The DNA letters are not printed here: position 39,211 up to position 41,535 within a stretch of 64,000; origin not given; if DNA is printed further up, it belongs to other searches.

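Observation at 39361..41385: Unusual fusion of a GOLPH3/GPP34 domain to a cytochrome P450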

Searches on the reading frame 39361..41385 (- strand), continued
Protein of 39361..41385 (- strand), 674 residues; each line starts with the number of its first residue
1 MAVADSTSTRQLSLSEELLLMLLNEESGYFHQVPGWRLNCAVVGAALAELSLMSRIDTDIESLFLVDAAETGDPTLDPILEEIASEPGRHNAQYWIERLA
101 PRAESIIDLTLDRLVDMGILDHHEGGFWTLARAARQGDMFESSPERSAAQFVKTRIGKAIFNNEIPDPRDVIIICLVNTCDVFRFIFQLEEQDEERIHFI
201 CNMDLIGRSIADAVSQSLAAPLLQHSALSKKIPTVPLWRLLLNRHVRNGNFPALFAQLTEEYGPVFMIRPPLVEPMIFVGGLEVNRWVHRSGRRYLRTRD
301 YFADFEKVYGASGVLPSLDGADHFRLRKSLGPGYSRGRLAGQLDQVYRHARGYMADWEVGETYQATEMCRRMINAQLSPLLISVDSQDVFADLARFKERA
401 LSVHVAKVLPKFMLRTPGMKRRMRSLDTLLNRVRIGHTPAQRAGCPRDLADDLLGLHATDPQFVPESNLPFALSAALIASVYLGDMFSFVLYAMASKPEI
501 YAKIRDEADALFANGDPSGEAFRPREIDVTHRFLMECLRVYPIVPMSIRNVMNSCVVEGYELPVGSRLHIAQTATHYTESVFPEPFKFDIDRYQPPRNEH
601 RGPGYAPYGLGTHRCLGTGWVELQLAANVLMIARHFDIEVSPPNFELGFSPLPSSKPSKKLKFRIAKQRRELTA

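Call 83: find_homologous_proteins(query=P0134, max_evalue=1e-20)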
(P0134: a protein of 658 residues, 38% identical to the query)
Query P0134 (658 aa): 1393 proteins with E <= 1e-20 among 8000 candidates; the best 120 are listed.
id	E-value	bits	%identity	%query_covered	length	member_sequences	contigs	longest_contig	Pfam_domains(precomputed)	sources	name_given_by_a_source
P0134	0.0e+0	1477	100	100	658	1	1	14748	PF05719.17,PF00067.28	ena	-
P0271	0.0e+0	1285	87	100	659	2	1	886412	PF05719.17,PF00067.28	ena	-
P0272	0.0e+0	1274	87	100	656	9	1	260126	PF05719.17,PF00067.28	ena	-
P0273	0.0e+0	1269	86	100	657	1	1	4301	PF05719.17,PF00067.28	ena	-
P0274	0.0e+0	1262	86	100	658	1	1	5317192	PF05719.17,PF00067.28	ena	-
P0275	0.0e+0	1249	84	100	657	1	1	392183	PF05719.17,PF00067.28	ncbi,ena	-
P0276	0.0e+0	1247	85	100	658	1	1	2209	PF05719.17,PF00067.28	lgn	-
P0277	0.0e+0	1239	89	94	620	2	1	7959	PF05719.17,PF00067.28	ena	-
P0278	0.0e+0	1221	83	100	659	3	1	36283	PF05719.17,PF00067.28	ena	-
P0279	0.0e+0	1203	81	100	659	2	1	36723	PF05719.17,PF00067.28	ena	-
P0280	0.0e+0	1185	79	99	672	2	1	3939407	PF05719.17,PF00067.28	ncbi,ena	-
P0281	0.0e+0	1164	79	100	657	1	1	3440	PF05719.17,PF00067.28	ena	-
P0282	0.0e+0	1163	79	100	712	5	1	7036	PF05719.17,PF00067.28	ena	-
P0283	0.0e+0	1139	78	100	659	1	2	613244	PF05719.17,PF00067.28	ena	-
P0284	0.0e+0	1133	76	100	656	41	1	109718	PF05719.17,PF00067.28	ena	-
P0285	0.0e+0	1127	76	100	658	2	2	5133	PF05719.17,PF00067.28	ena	-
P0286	0.0e+0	1120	75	100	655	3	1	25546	PF05719.17,PF00067.28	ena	-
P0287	0.0e+0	1118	75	100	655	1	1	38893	PF05719.17,PF00067.28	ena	-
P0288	0.0e+0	1107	75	98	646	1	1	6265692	PF05719.17,PF00067.28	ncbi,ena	-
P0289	0.0e+0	1106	74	99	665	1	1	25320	PF05719.17,PF00067.28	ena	-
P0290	0.0e+0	1105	74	100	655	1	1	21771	PF05719.17,PF00067.28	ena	-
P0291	0.0e+0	1103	74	100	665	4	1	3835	PF05719.17,PF00067.28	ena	-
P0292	0.0e+0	1100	74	100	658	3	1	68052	PF05719.17,PF00067.28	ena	-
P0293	0.0e+0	1095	74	98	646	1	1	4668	PF05719.17,PF00067.28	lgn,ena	-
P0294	0.0e+0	1091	74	98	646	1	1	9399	PF05719.17,PF00067.28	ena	-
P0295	0.0e+0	1090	74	100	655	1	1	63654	PF05719.17,PF00067.28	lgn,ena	-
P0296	0.0e+0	1088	73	100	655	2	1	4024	PF05719.17,PF00067.28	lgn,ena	-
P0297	0.0e+0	1081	72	100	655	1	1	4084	PF05719.17,PF00067.28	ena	-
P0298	0.0e+0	1080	72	100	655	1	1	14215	PF05719.17,PF00067.28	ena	-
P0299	0.0e+0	1079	72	100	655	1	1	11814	PF05719.17,PF00067.28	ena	-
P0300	0.0e+0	1078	72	100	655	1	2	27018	PF05719.17,PF00067.28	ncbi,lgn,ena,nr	ncbi:MAG: cytochrome P450 [Gemmatimonadetes bacterium]|nr:cytochrome P450 [Gemmatimonadota bacterium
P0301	0.0e+0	1078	72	100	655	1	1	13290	PF05719.17,PF00067.28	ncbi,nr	ncbi:MAG: cytochrome P450 [Gemmatimonadetes bacterium]|nr:cytochrome P450 [Gemmatimonadota bacterium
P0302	0.0e+0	1078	72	100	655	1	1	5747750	PF05719.17,PF00067.28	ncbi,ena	-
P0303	0.0e+0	1078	72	100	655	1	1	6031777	PF05719.17,PF00067.28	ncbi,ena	-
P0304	0.0e+0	1076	72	100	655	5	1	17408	PF05719.17,PF00067.28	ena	-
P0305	0.0e+0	1075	72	100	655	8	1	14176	PF05719.17,PF00067.28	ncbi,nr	ncbi:MAG: cytochrome P450 [Gemmatimonadota bacterium]|nr:cytochrome P450 [Gemmatimonadota bacterium]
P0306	0.0e+0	1074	72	100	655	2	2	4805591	PF05719.17,PF00067.28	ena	-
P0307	0.0e+0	1074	72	100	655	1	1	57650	PF05719.17,PF00067.28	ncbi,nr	ncbi:MAG: cytochrome P450 [Gemmatimonadetes bacterium]|nr:cytochrome P450 [Gemmatimonadota bacterium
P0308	0.0e+0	1073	72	100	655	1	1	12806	PF05719.17,PF00067.28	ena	-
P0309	0.0e+0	1070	73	100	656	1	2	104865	PF05719.17,PF00067.28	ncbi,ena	-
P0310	0.0e+0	1069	72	100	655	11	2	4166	PF05719.17,PF00067.28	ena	-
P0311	0.0e+0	1065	72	100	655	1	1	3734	PF05719.17,PF00067.28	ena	-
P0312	0.0e+0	1063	71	100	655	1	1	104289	PF05719.17,PF00067.28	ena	-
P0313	0.0e+0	1062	71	100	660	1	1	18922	PF05719.17,PF00067.28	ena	-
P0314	0.0e+0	1033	70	100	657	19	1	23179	PF05719.17,PF00067.28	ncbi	-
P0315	7.2e-283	958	66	100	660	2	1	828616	PF05719.17,PF00067.28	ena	-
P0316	1.2e-270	917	74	84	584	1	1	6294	PF05719.17,PF00067.28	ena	-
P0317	9.7e-266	901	64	100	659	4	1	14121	PF05719.17,PF00067.28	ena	-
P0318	1.4e-262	891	63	100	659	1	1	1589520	PF05719.17,PF00067.28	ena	-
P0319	1.5e-261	887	63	100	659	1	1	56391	PF05719.17,PF00067.28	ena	-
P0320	9.2e-261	885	63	100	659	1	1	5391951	PF05719.17,PF00067.28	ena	-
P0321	6.8e-259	879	63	100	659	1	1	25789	PF05719.17,PF00067.28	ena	-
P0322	1.0e-258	878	62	100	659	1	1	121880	PF05719.17,PF00067.28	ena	-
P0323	4.7e-258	876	62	100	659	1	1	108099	PF05719.17,PF00067.28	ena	-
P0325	7.2e-256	869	61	100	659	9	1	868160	PF05719.17,PF00067.28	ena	-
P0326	7.8e-256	869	61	100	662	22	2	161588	PF05719.17,PF00067.28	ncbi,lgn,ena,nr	ncbi:MAG: cytochrome P450 [Gemmatimonadetes bacterium]|nr:cytochrome P450 [Gemmatimonadota bacterium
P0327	4.2e-254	863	60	100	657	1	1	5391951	PF05719.17,PF00067.28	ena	-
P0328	1.4e-253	861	60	100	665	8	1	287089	PF05719.17,PF00067.28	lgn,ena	-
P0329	1.7e-253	861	60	100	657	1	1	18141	PF05719.17,PF00067.28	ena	-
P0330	2.3e-253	860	59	100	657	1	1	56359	PF05719.17,PF00067.28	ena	-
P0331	8.6e-253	858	59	100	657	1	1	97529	PF05719.17,PF00067.28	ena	-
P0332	1.0e-252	858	59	100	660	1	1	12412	PF05719.17,PF00067.28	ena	-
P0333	5.0e-252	856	61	100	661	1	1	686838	PF05719.17,PF00067.28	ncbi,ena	-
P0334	5.2e-251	853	59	100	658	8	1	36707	PF05719.17,PF00067.28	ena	-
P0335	1.2e-250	851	60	100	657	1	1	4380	PF05719.17,PF00067.28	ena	-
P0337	3.9e-250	850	59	100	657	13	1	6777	PF05719.17,PF00067.28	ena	-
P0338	1.9e-249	847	59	100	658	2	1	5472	PF05719.17,PF00067.28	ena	-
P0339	2.5e-249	847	59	100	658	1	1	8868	PF05719.17,PF00067.28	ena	-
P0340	7.8e-249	845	59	100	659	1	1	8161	PF05719.17,PF00067.28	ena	-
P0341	2.3e-248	844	59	100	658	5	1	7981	PF05719.17,PF00067.28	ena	-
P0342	2.3e-247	841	59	100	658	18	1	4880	PF05719.17,PF00067.28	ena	-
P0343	1.6e-246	838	59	100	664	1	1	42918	PF05719.17,PF00067.28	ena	-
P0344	2.5e-246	837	58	100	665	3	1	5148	PF05719.17,PF00067.28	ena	-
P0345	8.9e-246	835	59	100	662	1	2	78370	PF05719.17,PF00067.28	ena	-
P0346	7.7e-245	832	58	100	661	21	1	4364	PF05719.17,PF00067.28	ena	-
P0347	9.4e-245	832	58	99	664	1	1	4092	PF05719.17,PF00067.28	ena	-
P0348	1.5e-244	831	58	100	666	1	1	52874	PF05719.17,PF00067.28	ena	-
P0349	1.6e-244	831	58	100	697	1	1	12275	PF05719.17,PF00067.28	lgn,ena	-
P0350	6.0e-244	829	58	100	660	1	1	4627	PF05719.17,PF00067.28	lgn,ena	-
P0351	9.6e-244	829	59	100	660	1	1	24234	PF05719.17,PF00067.28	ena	-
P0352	5.8e-243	826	57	100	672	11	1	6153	PF05719.17,PF00067.28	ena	-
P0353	2.0e-242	824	58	100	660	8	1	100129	PF05719.17,PF00067.28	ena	-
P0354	4.1e-242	823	59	100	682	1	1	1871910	PF05719.17,PF00067.28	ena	-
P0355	5.9e-242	823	58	100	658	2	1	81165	PF05719.17,PF00067.28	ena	-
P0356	1.0e-241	822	59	100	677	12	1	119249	PF05719.17,PF00067.28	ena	-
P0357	7.3e-241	819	58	100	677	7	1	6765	PF05719.17,PF00067.28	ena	-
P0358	1.7e-240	818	57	100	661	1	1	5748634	PF05719.17,PF00067.28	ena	-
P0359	4.4e-240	816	58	100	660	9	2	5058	PF05719.17,PF00067.28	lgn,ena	-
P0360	7.5e-240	816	57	100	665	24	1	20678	PF05719.17,PF00067.28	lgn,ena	-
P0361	7.6e-240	816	58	100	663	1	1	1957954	PF05719.17,PF00067.28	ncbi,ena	-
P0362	8.4e-240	816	58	100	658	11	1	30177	PF05719.17,PF00067.28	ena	-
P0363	1.2e-239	815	58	100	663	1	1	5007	PF05719.17,PF00067.28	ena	-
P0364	3.3e-238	810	58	100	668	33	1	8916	PF05719.17,PF00067.28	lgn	-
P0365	1.2e-237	808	59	93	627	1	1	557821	PF05719.17,PF00067.28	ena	-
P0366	6.5e-236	803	57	100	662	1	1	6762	PF05719.17,PF00067.28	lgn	-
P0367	1.1e-235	802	58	100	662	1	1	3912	PF05719.17,PF00067.28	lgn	-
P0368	1.1e-235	802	56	100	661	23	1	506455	PF05719.17,PF00067.28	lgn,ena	-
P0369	1.9e-235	801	57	100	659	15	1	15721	PF05719.17,PF00067.28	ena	-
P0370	6.2e-234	796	57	100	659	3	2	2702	PF05719.17,PF00067.28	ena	-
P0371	1.0e-233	795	74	73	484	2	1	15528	PF05719.17,PF00067.28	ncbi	-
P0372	1.4e-233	795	60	94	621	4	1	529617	PF05719.17,PF00067.28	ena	-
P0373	5.0e-233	793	56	100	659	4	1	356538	PF05719.17,PF00067.28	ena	-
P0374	5.7e-233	793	56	100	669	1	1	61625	PF05719.17,PF00067.28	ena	-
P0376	1.4e-232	792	56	100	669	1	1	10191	PF05719.17,PF00067.28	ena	-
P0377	5.8e-232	790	57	100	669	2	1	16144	PF05719.17,PF00067.28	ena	-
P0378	1.8e-231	788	54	100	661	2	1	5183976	PF05719.17,PF00067.28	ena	-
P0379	1.8e-231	788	83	66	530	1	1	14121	PF05719.17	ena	-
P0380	2.0e-231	788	56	100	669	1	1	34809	PF05719.17,PF00067.28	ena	-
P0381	3.7e-231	787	56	100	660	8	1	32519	PF05719.17,PF00067.28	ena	-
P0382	2.8e-230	784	56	100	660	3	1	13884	PF05719.17,PF00067.28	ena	-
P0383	3.4e-230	784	57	100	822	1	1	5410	PF05719.17,PF00067.28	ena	-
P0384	4.3e-230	783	56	100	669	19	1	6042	PF05719.17,PF00067.28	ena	-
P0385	4.4e-230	783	56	100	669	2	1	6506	PF05719.17,PF00067.28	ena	-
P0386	2.8e-229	781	54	100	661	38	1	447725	PF05719.17,PF00067.28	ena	-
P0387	1.3e-228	779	56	97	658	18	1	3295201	PF05719.17,PF00067.28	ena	-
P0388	1.0e-227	776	56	98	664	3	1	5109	PF05719.17,PF00067.28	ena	-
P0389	3.8e-226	770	55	97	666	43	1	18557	PF05719.17,PF00067.28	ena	-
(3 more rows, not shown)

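Call 84: find_encoding_contigs(protein=P0271, flank=10000, max_places=2)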
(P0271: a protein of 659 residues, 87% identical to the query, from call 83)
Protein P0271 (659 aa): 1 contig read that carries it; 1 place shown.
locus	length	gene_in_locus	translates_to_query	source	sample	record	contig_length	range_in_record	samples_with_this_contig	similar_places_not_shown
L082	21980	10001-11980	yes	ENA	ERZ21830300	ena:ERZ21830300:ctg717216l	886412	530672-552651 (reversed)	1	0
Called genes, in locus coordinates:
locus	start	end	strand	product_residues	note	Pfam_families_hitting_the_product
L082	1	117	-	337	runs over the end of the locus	PF00487:FA_desaturase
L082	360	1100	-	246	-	PF02633:Creatininase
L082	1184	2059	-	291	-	PF05721:PhyH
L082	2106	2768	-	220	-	PF03737:RraA-like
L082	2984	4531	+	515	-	PF00251:Glyco_hydro_32N, PF08244:Glyco_hydro_32C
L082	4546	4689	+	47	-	-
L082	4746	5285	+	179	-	PF05721:PhyH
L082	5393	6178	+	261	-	PF00106:adh_short, PF08659:KR (weak), PF13561:adh_short_C2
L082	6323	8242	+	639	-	PF20581:DUF6785, PF20580:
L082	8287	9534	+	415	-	PF00685:Sulfotransfer_1, PF13469:Sulfotransfer_3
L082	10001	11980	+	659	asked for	PF05719:GPP34, PF00067:p450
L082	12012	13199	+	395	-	PF01757:Acyl_transf_3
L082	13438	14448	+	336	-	PF01073:3Beta_HSD, PF01370:Epimerase, PF02719:Polysacc_synt_2, PF04321:RmlD_sub_bind, PF05368:NmrA, PF16363:GDP_Man_Dehyd, PF13460:NAD_binding_10, PF07993:NAD_binding_4, +1 more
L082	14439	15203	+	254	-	PF02544:Steroid_dh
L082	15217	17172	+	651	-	PF05719:GPP34, PF00067:p450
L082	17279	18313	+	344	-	PF02353:CMAS, PF13489:Methyltransf_23, PF01209:Ubie_methyltran, PF13847:Methyltransf_31, PF08241:Methyltransf_11, PF08242:Methyltransf_12, PF13649:Methyltransf_25, PF08498:Sterol_MT_C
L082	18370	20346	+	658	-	PF05719:GPP34, PF00067:p450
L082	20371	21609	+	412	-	PF01757:Acyl_transf_3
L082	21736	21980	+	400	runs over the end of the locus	PF01757:Acyl_transf_3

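Call 85: find_encoding_contigs(protein=P0302, flank=10000, max_places=2)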
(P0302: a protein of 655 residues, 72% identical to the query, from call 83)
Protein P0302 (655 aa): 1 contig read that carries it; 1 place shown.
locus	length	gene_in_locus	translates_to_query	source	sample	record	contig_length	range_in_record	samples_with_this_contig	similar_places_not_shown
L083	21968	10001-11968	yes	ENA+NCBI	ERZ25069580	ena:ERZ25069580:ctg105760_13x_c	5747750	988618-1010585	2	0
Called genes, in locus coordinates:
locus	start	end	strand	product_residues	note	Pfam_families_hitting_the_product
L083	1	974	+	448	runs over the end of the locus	PF00884:Sulfatase, PF01663:Phosphodiest (weak), PF16347:SGSH_C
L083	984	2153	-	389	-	PF08495:FIST, PF10442:FIST_C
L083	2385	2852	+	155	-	PF00571:CBS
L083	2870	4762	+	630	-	PF01558:POR, PF01855:POR_N, PF17147:PFOR_II (weak)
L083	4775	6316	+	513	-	PF02775:TPP_enzyme_C, PF00571:CBS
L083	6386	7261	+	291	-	PF01135:PCMT (faint), PF01209:Ubie_methyltran, PF13489:Methyltransf_23, PF13847:Methyltransf_31, PF08241:Methyltransf_11, PF08242:Methyltransf_12, PF13649:Methyltransf_25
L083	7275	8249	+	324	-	PF01408:GFO_IDH_MocA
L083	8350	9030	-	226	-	-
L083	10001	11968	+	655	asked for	PF05719:GPP34, PF00067:p450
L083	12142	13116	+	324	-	PF00685:Sulfotransfer_1, PF13469:Sulfotransfer_3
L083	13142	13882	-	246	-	-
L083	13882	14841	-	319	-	PF00459:Inositol_P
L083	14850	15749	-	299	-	-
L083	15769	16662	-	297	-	-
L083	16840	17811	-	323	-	PF00586:AIRS, PF02769:AIRS_C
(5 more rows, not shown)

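Call 86: find_encoding_contigs(protein=P0320, flank=10000, max_places=2)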
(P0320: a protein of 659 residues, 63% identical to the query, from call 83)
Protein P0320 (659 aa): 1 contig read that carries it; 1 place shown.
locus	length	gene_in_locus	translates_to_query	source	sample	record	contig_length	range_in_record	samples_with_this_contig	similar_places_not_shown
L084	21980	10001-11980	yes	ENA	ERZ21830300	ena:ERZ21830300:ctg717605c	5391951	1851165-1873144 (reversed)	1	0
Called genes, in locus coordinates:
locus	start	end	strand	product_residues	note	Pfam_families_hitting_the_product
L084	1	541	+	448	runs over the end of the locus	PF00884:Sulfatase, PF01663:Phosphodiest (faint), PF16347:SGSH_C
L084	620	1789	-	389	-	PF08495:FIST, PF10442:FIST_C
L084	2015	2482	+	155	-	PF00571:CBS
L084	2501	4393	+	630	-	PF01558:POR, PF01855:POR_N, PF17147:PFOR_II (weak)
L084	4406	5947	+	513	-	PF02775:TPP_enzyme_C, PF00571:CBS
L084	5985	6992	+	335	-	PF01488:Shikimate_DH (weak), PF01408:GFO_IDH_MocA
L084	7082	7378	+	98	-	PF18765:Polbeta, PF01909:NTP_transf_2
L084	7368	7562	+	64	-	PF01934:HepT-like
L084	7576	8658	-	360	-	PF01609:DDE_Tnp_1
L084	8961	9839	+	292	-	PF05721:PhyH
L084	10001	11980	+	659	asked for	PF05719:GPP34, PF00067:p450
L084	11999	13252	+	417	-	PF01757:Acyl_transf_3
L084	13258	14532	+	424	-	PF00685:Sulfotransfer_1, PF13469:Sulfotransfer_3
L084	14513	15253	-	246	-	-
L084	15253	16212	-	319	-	PF00459:Inositol_P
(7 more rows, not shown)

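Call 89: find_encoding_contigs(protein=P0288, flank=10000, max_places=1)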
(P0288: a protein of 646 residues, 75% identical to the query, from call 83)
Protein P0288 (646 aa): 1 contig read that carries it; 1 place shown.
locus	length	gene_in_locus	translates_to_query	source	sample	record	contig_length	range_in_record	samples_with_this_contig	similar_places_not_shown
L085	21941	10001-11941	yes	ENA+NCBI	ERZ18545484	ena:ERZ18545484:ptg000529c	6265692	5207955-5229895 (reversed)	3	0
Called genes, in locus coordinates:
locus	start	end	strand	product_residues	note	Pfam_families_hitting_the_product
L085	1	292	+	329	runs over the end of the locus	PF00389:2-Hacid_dh, PF02826:2-Hacid_dh_C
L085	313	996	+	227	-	PF00106:adh_short, PF01370:Epimerase (weak), PF08659:KR, PF13460:NAD_binding_10 (weak), PF13561:adh_short_C2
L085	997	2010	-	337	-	PF00487:FA_desaturase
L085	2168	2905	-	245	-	PF02633:Creatininase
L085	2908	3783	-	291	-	PF05721:PhyH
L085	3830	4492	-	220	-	PF03737:RraA-like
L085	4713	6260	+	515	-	PF00251:Glyco_hydro_32N, PF08244:Glyco_hydro_32C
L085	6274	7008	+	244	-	PF05721:PhyH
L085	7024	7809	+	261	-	PF00106:adh_short, PF08659:KR, PF13561:adh_short_C2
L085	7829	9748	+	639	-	PF20581:DUF6785, PF20580:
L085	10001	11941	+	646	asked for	PF05719:GPP34, PF00067:p450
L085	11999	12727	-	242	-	-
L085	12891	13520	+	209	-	PF07883:Cupin_2 (faint)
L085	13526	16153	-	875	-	PF23381:Beta-prop_IFT122_1st, PF24814:WD40_Prp19, PF24817:WD40_WDHD1_1st, PF25168:Beta-prop_WDR36-Utp21_2nd, PF25173:Beta-prop_WDR3_1st, PF25174:Beta-prop_THOC3, PF25175:Beta-prop_WDR5, PF24105:Beta-prop_CAF1B_HIR1, +139 more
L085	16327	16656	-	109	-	PF13560:HTH_31, PF02954:HTH_8 (faint)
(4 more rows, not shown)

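Call 90: find_encoding_contigs(protein=P0378, flank=10000, max_places=1)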
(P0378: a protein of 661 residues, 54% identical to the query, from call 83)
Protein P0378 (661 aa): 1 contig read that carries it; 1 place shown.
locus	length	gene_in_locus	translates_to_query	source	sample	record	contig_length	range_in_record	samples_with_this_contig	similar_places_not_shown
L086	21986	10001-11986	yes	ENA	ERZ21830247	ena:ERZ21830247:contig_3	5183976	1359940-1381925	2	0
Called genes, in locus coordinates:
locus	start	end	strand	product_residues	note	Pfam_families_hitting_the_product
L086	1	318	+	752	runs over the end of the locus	-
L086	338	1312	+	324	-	PF01933:CofD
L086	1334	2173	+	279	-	PF00459:Inositol_P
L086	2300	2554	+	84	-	PF04014:MazE_antitoxin (weak)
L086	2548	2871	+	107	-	PF02452:PemK_toxin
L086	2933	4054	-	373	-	PF00296:Bac_luciferase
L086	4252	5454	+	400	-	PF04909:Amidohydro_2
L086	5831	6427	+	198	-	PF19570:DUF6088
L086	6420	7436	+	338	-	PF08843:AbiEii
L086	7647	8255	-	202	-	-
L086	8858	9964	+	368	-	PF00685:Sulfotransfer_1, PF13469:Sulfotransfer_3, PF17784:Sulfotransfer_4 (faint)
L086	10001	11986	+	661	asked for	PF05719:GPP34, PF00067:p450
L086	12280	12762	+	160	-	-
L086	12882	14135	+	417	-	PF06779:MFS_4, PF07690:MFS_1, PF00083:Sugar_tr (weak), PF07690:MFS_1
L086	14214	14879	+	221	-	PF02798:GST_N (weak), PF14497:GST_C_3, PF00043:GST_C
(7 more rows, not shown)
